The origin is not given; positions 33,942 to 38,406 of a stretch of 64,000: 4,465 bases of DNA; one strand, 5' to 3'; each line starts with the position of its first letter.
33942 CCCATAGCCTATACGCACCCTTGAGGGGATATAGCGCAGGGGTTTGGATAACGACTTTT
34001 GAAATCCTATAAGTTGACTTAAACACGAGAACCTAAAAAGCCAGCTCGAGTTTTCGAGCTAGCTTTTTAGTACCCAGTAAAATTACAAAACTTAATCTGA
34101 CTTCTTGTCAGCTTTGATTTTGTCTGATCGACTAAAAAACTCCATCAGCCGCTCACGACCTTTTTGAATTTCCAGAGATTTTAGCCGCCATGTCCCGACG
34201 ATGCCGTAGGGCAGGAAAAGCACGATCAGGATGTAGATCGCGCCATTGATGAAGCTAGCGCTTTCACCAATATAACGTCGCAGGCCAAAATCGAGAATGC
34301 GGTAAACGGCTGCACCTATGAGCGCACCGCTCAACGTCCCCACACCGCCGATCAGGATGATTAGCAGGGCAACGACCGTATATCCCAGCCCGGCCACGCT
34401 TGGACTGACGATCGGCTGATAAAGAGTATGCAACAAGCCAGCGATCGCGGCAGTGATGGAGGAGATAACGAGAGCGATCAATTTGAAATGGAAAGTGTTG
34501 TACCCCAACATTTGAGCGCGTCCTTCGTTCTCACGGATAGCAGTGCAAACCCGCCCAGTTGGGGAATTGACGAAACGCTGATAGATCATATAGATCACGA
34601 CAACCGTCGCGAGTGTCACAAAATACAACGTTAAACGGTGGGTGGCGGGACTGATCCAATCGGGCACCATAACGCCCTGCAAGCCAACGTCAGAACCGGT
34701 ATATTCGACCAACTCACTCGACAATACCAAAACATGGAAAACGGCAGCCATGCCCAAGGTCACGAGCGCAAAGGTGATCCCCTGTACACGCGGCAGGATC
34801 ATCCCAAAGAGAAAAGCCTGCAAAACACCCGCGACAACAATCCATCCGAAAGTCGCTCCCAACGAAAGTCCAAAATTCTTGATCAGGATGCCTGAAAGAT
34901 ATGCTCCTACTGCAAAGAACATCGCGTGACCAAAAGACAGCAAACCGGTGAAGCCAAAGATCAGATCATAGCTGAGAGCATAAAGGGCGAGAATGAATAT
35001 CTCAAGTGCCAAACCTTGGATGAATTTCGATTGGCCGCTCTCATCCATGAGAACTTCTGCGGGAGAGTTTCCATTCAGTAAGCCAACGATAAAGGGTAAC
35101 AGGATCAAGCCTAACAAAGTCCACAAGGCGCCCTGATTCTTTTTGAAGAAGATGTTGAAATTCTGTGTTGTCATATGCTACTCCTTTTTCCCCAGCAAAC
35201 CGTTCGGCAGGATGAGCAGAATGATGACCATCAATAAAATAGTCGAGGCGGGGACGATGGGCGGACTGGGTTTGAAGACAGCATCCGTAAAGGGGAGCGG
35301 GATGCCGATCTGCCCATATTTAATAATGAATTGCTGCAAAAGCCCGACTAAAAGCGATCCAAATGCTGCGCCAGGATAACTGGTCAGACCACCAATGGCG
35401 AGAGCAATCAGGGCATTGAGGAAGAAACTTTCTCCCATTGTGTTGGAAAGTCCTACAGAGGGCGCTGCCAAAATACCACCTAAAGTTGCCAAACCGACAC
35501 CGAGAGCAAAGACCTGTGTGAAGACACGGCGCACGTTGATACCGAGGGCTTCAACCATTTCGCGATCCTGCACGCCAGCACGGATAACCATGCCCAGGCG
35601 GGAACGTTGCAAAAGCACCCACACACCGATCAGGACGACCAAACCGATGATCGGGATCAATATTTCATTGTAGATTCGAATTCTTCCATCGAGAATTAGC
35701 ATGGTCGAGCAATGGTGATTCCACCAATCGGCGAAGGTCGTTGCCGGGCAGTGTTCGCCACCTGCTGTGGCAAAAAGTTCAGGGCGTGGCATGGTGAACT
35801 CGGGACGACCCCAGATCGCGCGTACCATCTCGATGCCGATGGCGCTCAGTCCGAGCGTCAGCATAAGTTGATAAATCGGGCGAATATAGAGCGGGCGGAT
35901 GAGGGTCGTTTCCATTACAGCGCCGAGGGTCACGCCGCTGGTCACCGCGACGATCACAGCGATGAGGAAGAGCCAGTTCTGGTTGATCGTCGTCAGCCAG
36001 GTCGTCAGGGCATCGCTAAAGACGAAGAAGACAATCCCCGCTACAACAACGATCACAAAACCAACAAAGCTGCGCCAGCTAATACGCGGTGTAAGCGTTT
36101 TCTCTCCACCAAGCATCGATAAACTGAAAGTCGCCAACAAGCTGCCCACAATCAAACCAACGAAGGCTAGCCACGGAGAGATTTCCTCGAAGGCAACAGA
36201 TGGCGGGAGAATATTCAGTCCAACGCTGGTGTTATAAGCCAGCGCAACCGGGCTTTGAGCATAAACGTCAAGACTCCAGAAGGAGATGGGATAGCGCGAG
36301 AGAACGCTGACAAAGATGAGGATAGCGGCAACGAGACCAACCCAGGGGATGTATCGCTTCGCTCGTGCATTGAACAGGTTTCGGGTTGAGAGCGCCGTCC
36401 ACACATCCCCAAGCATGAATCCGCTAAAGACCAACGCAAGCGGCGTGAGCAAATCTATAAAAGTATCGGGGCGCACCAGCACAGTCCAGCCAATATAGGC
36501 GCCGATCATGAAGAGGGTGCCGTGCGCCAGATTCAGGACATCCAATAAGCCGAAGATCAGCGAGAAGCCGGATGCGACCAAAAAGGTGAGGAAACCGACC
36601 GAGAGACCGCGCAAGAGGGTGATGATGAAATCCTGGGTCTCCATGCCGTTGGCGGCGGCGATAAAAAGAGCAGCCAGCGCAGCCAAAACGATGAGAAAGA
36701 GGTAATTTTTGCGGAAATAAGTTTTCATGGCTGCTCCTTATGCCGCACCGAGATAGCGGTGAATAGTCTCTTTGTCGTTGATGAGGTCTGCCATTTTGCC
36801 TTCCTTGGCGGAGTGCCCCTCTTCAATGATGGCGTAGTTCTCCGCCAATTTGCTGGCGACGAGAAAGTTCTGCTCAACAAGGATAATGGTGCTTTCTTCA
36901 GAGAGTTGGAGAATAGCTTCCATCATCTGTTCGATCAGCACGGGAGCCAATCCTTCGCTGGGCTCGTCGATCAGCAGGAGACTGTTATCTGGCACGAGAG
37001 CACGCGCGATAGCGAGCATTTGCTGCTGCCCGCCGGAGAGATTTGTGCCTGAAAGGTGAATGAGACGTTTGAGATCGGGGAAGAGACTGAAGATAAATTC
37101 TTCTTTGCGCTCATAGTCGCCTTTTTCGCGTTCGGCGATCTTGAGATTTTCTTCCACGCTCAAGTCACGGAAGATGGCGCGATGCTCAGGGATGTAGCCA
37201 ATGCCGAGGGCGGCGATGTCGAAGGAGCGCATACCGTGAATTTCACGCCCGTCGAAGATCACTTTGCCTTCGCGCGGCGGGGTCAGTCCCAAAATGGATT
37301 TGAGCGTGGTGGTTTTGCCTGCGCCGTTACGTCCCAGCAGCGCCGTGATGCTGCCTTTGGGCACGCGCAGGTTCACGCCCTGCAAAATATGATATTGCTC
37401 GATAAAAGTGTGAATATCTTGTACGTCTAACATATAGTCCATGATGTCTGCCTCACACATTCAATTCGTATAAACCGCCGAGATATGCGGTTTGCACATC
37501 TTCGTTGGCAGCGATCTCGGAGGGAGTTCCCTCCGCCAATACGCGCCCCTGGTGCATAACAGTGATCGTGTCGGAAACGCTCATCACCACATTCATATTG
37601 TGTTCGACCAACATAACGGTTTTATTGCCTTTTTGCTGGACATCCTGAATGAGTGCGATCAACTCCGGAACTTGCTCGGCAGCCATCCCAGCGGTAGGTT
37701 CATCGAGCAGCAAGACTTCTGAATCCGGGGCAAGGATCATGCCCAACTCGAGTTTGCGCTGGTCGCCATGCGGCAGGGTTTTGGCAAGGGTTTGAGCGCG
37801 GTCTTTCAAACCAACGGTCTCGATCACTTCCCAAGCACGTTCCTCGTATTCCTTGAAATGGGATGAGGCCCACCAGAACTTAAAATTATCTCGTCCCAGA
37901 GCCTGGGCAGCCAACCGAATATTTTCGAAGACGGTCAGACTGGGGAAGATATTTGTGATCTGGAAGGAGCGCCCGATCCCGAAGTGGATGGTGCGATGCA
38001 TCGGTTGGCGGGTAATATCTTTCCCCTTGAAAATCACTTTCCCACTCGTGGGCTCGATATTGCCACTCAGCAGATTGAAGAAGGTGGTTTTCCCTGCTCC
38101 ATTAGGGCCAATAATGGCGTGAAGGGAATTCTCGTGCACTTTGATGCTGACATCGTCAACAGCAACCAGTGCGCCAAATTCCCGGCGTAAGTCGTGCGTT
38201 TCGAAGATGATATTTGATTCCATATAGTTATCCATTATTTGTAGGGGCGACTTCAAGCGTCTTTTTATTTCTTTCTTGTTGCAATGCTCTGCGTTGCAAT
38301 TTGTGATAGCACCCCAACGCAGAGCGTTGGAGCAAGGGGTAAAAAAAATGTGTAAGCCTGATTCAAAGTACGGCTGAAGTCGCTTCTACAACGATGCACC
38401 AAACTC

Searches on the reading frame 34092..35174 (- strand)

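Call 32: search_protein_families(library=pfam, proteins=[window:34092-35174:-], max_evalue=0.00001)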
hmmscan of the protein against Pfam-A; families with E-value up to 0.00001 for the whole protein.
window:34092-35174:- (360 aa): 1 family
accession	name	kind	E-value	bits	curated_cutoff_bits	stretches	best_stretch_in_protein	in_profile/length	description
PF02653.21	BPD_transp_2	-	4.4e-34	118.3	26.8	1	54-318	4-266/269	Branched-chain amino acid transport system / permease component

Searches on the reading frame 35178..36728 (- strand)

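Call 32: search_protein_families(library=pfam, proteins=[window:35178-36728:-], max_evalue=0.00001)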
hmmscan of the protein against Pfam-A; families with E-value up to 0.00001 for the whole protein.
window:35178-36728:- (516 aa): 1 family
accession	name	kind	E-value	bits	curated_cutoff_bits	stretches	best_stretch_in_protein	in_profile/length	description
PF02653.21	BPD_transp_2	-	1.7e-29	103.2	26.8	1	234-506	36-268/269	Branched-chain amino acid transport system / permease component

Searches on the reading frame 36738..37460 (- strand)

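Call 32: search_protein_families(library=pfam, proteins=[window:36738-37460:-], max_evalue=0.00001)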
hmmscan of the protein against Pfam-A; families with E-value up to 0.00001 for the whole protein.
window:36738-37460:- (240 aa): 2 families
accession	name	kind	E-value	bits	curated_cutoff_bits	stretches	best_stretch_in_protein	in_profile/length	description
PF00005.33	ABC_tran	-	3.1e-31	109.2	25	1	26-168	1-136/137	ABC transporter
PF13304.12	AAA_21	-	5.5e-09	36.9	27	0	139-194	236-295/304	AAA domain, putative AbiEii toxin, Type IV TA system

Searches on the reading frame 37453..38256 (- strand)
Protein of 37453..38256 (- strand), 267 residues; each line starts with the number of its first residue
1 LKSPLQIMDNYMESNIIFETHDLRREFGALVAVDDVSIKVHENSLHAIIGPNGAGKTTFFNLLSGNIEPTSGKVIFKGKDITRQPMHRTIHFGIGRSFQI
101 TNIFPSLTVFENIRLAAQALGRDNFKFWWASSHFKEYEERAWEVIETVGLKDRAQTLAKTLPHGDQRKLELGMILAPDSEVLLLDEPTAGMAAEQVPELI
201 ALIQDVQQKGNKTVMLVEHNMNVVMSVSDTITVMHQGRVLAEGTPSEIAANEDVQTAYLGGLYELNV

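Call 32: search_protein_families(library=pfam, proteins=[window:37453-38256:-], max_evalue=0.00001)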
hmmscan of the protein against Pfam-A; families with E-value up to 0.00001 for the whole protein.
window:37453-38256:- (267 aa): 3 families
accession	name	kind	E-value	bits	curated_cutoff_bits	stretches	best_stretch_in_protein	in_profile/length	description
PF00005.33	ABC_tran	-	1.5e-30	107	25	1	34-189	2-137/137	ABC transporter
PF12399.14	BCA_ABC_TP_C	-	1e-09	38.2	25.5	1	238-261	1-24/27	Branched-chain amino acid ATP-binding cassette transporter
PF13304.12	AAA_21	-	8.9e-08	33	27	0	45-64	1-20/304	AAA domain, putative AbiEii toxin, Type IV TA system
